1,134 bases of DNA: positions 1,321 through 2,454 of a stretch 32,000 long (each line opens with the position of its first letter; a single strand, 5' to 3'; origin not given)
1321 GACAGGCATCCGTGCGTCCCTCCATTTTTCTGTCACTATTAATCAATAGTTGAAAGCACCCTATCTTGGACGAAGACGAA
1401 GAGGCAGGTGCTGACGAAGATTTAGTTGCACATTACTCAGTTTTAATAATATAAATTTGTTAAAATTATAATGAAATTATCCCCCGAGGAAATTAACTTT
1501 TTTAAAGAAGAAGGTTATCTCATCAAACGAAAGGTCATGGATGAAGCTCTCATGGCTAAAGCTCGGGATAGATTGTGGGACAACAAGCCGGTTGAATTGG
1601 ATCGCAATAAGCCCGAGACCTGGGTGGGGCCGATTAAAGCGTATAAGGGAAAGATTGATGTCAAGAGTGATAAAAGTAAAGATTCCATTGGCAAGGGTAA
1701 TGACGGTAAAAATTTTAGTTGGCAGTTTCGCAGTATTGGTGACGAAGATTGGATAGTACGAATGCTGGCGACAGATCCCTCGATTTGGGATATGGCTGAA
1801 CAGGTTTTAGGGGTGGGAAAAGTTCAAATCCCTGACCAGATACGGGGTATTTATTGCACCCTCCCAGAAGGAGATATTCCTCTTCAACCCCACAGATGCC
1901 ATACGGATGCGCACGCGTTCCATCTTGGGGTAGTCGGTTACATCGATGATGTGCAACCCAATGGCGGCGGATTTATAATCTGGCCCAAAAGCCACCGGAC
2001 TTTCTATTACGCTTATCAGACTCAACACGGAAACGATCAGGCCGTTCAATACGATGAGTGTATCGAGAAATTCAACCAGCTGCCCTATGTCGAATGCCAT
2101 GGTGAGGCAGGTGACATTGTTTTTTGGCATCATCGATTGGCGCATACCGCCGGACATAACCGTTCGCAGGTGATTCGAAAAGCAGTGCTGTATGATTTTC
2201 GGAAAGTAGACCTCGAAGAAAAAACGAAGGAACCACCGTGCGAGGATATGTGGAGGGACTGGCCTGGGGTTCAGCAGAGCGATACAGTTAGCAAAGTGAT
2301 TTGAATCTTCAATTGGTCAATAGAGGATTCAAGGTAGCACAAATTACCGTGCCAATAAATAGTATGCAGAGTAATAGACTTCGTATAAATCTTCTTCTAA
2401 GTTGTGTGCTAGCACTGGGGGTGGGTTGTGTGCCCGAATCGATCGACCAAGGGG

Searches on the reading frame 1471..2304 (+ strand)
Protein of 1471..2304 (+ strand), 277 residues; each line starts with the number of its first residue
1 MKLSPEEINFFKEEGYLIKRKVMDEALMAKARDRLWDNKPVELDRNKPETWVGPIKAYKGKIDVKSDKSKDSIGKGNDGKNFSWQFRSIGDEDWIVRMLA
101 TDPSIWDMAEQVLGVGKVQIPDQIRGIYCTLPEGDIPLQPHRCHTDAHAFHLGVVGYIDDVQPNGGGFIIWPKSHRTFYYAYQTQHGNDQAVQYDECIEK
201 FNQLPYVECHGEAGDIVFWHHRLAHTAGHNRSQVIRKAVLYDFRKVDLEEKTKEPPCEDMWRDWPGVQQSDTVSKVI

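Call 28: search_protein_families(library=pfam, proteins=[window:1471-2304:+], max_evalue=0.001)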
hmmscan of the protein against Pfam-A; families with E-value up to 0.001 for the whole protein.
window:1471-2304:+ (277 aa): 1 family
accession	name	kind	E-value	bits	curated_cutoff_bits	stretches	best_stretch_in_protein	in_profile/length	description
PF05721.19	PhyH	-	1.3e-11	45.6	22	1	143-238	118-213/213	Phytanoyl-CoA dioxygenase (PhyH)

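Call 55: find_encoding_contigs(protein=window:1471-2304:+, flank=10000, max_places=2)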
Protein window:1471-2304:+ (277 aa): 2 contigs read that carry it; 2 places shown.
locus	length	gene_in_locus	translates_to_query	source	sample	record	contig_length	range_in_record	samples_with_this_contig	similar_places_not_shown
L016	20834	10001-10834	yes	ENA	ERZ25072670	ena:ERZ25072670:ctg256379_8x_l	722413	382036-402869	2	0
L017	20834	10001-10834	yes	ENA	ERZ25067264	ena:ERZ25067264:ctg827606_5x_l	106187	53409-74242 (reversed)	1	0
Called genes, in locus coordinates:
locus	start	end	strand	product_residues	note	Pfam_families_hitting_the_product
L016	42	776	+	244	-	PF00672:HAMP, PF00211:Guanylate_cyc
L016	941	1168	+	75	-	PF00106:adh_short, PF13561:adh_short_C2 (weak)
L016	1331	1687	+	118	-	PF00106:adh_short, PF13561:adh_short_C2, PF23441:SDR (weak)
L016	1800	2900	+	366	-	PF01408:GFO_IDH_MocA, PF02894:GFO_IDH_MocA_C, PF22725:GFO_IDH_MocA_C3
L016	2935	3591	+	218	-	PF06283:ThuA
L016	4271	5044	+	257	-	PF05721:PhyH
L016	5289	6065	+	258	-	PF05721:PhyH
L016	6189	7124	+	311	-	PF04655:APH_6_hur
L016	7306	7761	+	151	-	PF00583:Acetyltransf_1, PF13420:Acetyltransf_4 (weak), PF13673:Acetyltransf_10, PF13508:Acetyltransf_7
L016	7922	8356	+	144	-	-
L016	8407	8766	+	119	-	PF07883:Cupin_2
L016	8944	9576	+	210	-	PF13489:Methyltransf_23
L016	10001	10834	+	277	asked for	PF05721:PhyH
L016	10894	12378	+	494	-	PF01565:FAD_binding_4, PF04030:ALO (weak)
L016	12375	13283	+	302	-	PF04072:LCM, PF00398:RrnaAD (faint)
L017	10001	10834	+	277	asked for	PF05721:PhyH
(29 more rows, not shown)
